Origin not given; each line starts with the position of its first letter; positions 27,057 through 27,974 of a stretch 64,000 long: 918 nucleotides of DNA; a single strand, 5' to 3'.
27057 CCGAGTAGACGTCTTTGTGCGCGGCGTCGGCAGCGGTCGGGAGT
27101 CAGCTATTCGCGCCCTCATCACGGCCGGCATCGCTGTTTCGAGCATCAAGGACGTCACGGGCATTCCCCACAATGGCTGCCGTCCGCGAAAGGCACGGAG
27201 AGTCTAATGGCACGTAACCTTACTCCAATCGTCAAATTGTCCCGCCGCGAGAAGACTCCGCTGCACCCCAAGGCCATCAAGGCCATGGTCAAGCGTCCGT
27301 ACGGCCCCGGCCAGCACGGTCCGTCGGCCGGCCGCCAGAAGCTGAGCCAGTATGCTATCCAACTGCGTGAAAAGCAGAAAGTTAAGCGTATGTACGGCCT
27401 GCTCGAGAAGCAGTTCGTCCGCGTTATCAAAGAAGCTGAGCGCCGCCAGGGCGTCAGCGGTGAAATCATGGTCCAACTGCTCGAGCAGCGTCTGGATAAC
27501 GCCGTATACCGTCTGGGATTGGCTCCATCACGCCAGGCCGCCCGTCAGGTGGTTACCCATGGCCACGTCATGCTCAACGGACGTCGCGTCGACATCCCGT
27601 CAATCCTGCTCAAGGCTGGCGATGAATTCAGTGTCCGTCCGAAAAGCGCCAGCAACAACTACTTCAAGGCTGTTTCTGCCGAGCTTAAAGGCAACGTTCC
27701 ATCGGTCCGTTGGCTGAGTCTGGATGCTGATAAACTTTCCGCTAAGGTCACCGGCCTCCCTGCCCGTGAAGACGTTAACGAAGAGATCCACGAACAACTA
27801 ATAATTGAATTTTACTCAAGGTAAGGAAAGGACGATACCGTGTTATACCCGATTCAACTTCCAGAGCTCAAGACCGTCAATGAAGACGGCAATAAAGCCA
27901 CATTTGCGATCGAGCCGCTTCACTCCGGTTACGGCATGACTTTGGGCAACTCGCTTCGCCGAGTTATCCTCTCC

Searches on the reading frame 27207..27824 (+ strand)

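Call 71: search_protein_families(library=pfam, proteins=[window:27207-27824:+], max_evalue=0.00001)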
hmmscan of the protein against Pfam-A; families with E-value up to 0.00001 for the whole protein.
window:27207-27824:+ (205 aa): 2 families
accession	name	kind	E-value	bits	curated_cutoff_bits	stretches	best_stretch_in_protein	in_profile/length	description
PF00163.24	Ribosomal_S4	-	1.6e-22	80.4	23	1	5-93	3-95/95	Ribosomal protein S4/S9 N-terminal domain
PF01479.30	S4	-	1.5e-17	63.5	22.8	1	94-140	1-47/48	S4 domain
